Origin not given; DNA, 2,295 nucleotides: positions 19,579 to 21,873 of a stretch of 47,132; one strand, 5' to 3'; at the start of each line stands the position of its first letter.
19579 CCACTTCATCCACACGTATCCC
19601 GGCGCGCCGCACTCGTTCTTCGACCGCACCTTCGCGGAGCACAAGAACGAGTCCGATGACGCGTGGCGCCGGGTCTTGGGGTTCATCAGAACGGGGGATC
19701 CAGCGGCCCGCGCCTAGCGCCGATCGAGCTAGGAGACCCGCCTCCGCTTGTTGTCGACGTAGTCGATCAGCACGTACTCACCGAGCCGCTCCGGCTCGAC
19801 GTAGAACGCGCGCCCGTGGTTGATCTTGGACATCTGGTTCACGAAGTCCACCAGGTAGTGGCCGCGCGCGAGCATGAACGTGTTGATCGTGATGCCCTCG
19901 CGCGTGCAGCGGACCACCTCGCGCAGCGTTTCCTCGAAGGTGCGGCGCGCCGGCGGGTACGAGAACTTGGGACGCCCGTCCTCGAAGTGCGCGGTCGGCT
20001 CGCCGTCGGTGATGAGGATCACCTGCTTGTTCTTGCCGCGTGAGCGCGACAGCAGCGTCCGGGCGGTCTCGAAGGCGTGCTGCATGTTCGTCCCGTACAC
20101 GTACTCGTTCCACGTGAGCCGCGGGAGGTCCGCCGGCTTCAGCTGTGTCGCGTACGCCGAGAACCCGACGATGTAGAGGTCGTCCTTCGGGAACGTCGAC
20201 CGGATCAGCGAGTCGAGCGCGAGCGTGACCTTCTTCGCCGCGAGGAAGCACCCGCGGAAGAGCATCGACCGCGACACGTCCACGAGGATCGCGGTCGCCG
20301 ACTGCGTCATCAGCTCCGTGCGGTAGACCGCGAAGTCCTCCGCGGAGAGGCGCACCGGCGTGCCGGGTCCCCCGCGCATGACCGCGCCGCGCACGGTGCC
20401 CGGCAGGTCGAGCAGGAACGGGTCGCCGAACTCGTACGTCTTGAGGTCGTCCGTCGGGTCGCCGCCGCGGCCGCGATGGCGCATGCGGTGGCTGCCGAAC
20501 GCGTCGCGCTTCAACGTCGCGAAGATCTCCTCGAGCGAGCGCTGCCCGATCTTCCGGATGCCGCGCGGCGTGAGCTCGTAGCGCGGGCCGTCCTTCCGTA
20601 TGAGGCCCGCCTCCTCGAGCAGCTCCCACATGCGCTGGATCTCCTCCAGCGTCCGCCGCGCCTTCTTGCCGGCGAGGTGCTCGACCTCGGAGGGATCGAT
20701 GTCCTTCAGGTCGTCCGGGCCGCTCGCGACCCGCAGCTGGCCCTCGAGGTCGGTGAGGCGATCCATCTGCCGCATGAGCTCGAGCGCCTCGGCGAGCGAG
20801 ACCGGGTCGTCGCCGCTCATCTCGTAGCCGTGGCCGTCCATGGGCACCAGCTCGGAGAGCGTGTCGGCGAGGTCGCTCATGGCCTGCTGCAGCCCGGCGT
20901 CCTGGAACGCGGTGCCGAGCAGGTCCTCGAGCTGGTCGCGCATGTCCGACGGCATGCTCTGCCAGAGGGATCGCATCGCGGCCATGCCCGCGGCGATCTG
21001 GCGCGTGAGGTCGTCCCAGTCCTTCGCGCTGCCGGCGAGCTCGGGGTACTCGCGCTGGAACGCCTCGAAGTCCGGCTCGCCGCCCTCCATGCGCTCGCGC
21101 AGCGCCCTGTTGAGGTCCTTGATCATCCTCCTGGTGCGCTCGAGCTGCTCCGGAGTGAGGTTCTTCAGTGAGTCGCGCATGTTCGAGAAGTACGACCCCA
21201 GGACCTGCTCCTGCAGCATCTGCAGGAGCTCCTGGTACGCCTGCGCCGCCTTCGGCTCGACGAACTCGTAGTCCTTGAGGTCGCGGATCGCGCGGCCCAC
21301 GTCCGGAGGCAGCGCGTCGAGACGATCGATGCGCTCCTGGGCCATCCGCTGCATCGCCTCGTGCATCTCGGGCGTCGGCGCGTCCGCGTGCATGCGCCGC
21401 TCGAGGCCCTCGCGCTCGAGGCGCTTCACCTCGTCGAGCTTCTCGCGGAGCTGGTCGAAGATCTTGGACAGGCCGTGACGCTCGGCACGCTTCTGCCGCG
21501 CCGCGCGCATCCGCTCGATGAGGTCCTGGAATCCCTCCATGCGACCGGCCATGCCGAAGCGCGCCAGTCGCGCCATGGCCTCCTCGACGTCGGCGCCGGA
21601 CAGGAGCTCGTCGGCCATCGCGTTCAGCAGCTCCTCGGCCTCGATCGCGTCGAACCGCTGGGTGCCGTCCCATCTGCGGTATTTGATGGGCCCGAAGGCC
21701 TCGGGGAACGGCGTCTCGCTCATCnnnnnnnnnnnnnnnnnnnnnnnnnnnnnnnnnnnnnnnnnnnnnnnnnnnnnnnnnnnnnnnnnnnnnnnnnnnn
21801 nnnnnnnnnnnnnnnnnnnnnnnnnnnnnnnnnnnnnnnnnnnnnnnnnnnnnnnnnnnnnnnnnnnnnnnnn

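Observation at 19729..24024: Translationally coupled operon: VirB11-like ATPase, ChlI-like AAA+ ATPase, large VWA protein, with no client gene - candidate undescribed system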

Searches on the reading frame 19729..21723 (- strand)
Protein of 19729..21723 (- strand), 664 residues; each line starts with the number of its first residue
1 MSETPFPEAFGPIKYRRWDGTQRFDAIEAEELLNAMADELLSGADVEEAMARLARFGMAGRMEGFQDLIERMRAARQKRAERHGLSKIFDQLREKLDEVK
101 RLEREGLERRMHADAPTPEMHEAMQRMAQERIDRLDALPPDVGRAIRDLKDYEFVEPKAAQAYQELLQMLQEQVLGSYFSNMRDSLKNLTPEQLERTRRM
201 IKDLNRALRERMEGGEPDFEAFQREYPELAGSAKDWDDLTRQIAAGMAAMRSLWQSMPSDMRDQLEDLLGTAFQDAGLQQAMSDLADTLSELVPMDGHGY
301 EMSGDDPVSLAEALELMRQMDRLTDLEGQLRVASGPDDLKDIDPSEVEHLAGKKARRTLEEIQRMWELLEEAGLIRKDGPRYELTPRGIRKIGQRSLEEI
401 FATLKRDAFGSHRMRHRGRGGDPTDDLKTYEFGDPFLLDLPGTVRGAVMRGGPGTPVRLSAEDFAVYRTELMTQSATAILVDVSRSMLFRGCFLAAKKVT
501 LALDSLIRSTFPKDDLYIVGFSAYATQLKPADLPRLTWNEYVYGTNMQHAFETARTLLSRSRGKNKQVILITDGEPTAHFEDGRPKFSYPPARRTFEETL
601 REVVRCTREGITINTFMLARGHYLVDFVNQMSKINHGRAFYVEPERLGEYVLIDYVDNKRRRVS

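Call 3: search_protein_families(library=pfam, proteins=[window:19729-21723:-], max_evalue=0.1)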
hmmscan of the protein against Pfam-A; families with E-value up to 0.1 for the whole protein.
window:19729-21723:- (664 aa): 7 families
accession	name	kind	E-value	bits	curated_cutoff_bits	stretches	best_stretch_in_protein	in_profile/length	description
PF13519.12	VWA_2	-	6.2e-07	30.5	27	1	477-575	1-107/107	von Willebrand factor type A domain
PF25213.1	HVO_A0261_N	-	0.00045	20.5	35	1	362-388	41-67/86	HVO_A0261 N-terminal domain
PF07739.18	TipAS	-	0.0049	17.8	23.8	1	182-250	18-88/117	TipAS antibiotic-recognition domain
PF13768.12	VWA_3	-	0.0081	16.7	27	0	478-577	4-109/155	von Willebrand factor type A domain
PF06969.22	HemN_C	-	0.033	14.7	24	1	342-389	21-65/67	HemN C-terminal domain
PF00092.34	VWA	-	0.05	14.3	23.8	0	545-642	78-162/174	von Willebrand factor type A domain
PF07278.17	DUF1441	-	0.079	13.3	35.1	0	24-97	72-142/147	Protein of unknown function (DUF1441)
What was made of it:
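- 19729..21723 (-): Gene 3 (664 aa, 76 kDa): an Rv0959-type protein with an acidic helical N-terminal region, a winged-helix-like module, a disordered linker and a C-terminal VWA domain. Pfam VWA_2 scores 30.5 bits (call 3).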

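Call 4: search_protein_families(library=ncbifam, proteins=[window:19729-21723:-], max_evalue=0.1)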
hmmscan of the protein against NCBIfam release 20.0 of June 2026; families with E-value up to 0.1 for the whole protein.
window:19729-21723:- (664 aa): 3 families
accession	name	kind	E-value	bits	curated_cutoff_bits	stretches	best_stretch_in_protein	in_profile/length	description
TIGR02442.1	Cob-chelat-sub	hypoth_equivalog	0.019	13.4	779.45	0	438-575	435-582/641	putative cobaltochelatase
NF053610.1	Sso10a_fam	subfamily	0.037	14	60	1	360-389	32-61/64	Sso10a family chromatin protein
NF047506.1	VWA_BatB_Lepto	exception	0.076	12.1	350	0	544-576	165-198/324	VWA domain-containing protein BatB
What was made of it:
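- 20509..20667 (-): Gene 3 winged-helix-like module (about residues 353-405; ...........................). Weak Pfam and NCBIfam hits to HVO_A0261_N and Sso10a (calls 3, 4).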

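Call 5: search_protein_families(library=padloc, proteins=[window:19729-21723:-], max_evalue=0.1)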
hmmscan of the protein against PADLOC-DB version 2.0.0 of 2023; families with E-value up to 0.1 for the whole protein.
window:19729-21723:- (664 aa): 2 families
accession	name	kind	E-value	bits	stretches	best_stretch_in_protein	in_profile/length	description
PDLC00519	JetC1|JetC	-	0.0021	14.3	1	74-231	684-841/1097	DUF3584 domain; MukB-like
PDLC00583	JetC3|JetC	-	0.029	10.2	1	76-211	1034-1167/1471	DUF3584 domain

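Call 15: search_solved_structures(query=window:19729-21723:-, max_evalue=1)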
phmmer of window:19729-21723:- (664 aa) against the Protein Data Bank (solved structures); distinct sequences matched with E-value up to 1: 4.
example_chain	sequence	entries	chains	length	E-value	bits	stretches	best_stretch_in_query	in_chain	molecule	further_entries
8fx7_A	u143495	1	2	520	0.028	16.4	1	200-266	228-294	PCP-C didomain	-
8fx6_A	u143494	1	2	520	0.028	16.4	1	200-266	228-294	PCP-C didomain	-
7kw2_A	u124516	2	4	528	0.028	16.3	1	200-266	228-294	PCP-C didomain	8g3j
7kvw_A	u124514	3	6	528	0.029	16.3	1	200-266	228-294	PCP-C didomain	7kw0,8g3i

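Call 33: search_dna_similar(query=window:19729-21723:-, collection=plasmids, mode=protein, max_rows=15)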
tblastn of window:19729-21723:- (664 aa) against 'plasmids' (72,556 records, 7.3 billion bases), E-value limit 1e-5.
Records with a match: 4; places in all: 4; records where one place covers at least 80% of the query: 4.
Best place of each record, by identity: <60% 4.
By first word of the organism name: Thermomicrobium 1; Nonomuraea 1; Tsukamurella 1; Nocardia 1.
By predicted mobility (MOB-suite, as given by PLSDB): non-mobilizable 4.
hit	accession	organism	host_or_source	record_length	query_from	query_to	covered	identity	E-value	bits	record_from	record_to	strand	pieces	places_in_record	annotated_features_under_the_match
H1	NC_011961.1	Thermomicrobium roseum DSM 5159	-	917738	13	663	98%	47.9%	0e+0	583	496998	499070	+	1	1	VWA domain-containing protein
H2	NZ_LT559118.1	Nonomuraea gerenzanensis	-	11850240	33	662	95%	33.6%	2e-76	274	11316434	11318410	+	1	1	none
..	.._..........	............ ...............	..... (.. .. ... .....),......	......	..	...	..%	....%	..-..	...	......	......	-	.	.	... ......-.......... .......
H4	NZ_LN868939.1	Nocardia farcinica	not known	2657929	33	656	94%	32.0%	1e-55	213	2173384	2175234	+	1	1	none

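Call 34: get_annotated_region(hit=H1, flank=6000)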
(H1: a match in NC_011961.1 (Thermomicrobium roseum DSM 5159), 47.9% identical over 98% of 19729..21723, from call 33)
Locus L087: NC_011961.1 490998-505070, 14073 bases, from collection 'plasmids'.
description: Thermomicrobium roseum DSM 5159 plasmid unnamed, complete sequence
organism: Thermomicrobium roseum DSM 5159 (NCBI taxid 309801)
taxonomy: Bacteria; Thermomicrobiota; Thermomicrobia; Thermomicrobiales; Thermomicrobiaceae; Thermomicrobium; Thermomicrobium roseum; Thermomicrobium roseum DSM 5159
host: -; source: -; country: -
typing (MOB-suite, as given by PLSDB): non-mobilizable
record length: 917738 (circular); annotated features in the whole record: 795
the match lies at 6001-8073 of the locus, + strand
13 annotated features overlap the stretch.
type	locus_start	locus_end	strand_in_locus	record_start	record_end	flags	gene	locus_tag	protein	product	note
CDS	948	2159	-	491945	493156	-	-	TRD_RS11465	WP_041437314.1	hypothetical protein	-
CDS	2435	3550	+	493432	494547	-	-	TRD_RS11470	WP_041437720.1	citrate/2-methylcitrate synthase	GO:0006099 - tricarboxylic acid cycle [Evidence IEA]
CDS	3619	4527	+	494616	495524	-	-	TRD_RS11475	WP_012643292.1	type II secretion system protein E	-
CDS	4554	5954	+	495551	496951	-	-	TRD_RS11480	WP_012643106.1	sigma 54-interacting transcriptional regulator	GO:0006355 - regulation of DNA-templated transcription [Evidence IEA]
CDS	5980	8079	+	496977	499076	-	-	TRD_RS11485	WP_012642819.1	VWA domain-containing protein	-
CDS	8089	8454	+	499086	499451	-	-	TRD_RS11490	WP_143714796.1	hypothetical protein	-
CDS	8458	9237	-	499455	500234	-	-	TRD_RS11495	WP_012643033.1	biotin/lipoate A/B protein ligase family protein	-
CDS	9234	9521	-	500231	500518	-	-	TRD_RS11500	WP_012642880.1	biotin/lipoate A/B protein ligase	-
CDS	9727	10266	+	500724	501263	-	-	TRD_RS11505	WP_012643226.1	YIP1 family protein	-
CDS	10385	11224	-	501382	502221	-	-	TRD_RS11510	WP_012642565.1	carbon-nitrogen hydrolase family protein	-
CDS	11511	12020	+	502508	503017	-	-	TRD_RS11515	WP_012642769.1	hypothetical protein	-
CDS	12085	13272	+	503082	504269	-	-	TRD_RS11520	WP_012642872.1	hypothetical protein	-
CDS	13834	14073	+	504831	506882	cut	-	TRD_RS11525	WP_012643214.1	hydantoinase/oxoprolinase family protein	-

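Call 35: get_annotated_region(hit=H3, flank=6000)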
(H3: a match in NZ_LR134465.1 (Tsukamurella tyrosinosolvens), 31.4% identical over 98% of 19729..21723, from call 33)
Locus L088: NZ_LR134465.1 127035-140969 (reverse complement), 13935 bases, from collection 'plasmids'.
description: Tsukamurella tyrosinosolvens strain NCTC13231 plasmid 23, complete sequence
organism: Tsukamurella tyrosinosolvens (NCBI taxid 57704)
taxonomy: Bacteria; Actinomycetota; Actinomycetes; Mycobacteriales; Tsukamurellaceae; Tsukamurella; Tsukamurella tyrosinosolvens
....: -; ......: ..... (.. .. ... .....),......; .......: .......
typing (MOB-suite, as given by PLSDB): non-mobilizable
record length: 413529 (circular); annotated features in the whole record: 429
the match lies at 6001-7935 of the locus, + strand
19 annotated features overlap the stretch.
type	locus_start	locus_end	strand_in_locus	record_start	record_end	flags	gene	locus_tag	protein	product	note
CDS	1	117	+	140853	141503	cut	purN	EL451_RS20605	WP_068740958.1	phosphoribosylglycinamide formyltransferase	GO:0009152 - purine ribonucleotide biosynthetic process [Evidence IEA]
CDS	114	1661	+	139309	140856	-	purH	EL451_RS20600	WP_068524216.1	bifunctional phosphoribosylaminoimidazolecarboxamide formyltransferase/IMP cyclohydrolase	GO:0006189 - 'de novo' IMP biosynthetic process [Evidence IEA]; GO:0006164 - purine nucleotide biosynthetic process ...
CDS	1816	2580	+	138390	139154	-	-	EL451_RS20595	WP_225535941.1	class II aldolase/adducin family protein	-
CDS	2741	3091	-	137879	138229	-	-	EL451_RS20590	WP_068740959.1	metalloregulator ArsR/SmtB family transcription factor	GO:0006355 - regulation of DNA-templated transcription [Evidence IEA]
CDS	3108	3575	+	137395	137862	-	-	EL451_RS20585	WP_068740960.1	SRPBCC domain-containing protein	-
CDS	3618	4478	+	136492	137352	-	-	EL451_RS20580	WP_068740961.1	hypothetical protein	-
CDS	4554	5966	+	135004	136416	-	-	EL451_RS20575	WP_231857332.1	sigma 54-interacting transcriptional regulator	GO:0006355 - regulation of DNA-templated transcription [Evidence IEA]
CDS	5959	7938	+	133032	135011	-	-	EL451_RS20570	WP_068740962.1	VWA domain-containing protein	-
CDS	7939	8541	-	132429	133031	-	-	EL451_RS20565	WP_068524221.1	DUF1707 domain-containing protein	-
CDS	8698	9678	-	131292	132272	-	-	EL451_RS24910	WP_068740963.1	hypothetical protein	-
CDS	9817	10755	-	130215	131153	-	-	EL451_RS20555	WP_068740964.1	AEC family transporter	GO:0055085 - transmembrane transport [Evidence IEA]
CDS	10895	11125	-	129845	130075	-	rpsR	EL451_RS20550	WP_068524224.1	30S ribosomal protein S18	GO:0006412 - translation [Evidence IEA]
CDS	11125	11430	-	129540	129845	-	rpsN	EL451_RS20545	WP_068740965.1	30S ribosomal protein S14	GO:0006412 - translation [Evidence IEA]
CDS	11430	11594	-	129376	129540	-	rpmG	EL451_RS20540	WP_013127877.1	50S ribosomal protein L33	GO:0006412 - translation [Evidence IEA]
CDS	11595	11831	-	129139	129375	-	rpmB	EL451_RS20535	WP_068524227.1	50S ribosomal protein L28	GO:0006412 - translation [Evidence IEA]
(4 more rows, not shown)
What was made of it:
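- On Rv0958/Rv0959-type AAA+/VWA pair: The Tsukamurella pair lies downstream of purN-purH (call 35).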

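Call 36: get_annotated_region(hit=H2, flank=6000)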
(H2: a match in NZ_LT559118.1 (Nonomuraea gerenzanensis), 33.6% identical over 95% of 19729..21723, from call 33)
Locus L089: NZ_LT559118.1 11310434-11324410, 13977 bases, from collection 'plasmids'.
description: Nonomuraea gerenzanensis isolate nono1 plasmid I, complete sequence
organism: Nonomuraea gerenzanensis (NCBI taxid 93944)
taxonomy: Bacteria; Actinomycetota; Actinomycetes; Streptosporangiales; Streptosporangiaceae; Nonomuraea; Nonomuraea gerenzanensis
host: -; source: -; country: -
typing (MOB-suite, as given by PLSDB): non-mobilizable
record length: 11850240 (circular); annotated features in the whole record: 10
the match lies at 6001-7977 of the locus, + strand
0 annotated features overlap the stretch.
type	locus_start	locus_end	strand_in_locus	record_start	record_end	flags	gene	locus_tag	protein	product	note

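Call 37: get_annotated_region(hit=H4, flank=6000)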
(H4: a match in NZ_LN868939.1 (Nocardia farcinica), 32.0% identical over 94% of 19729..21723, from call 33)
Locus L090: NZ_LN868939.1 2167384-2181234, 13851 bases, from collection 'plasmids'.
description: Nocardia farcinica strain NCTC11134 plasmid 2, complete sequence
organism: Nocardia farcinica (NCBI taxid 37329)
taxonomy: Bacteria; Actinomycetota; Actinomycetes; Mycobacteriales; Nocardiaceae; Nocardia; Nocardia farcinica
host: -; source: not known; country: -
typing (MOB-suite, as given by PLSDB): non-mobilizable
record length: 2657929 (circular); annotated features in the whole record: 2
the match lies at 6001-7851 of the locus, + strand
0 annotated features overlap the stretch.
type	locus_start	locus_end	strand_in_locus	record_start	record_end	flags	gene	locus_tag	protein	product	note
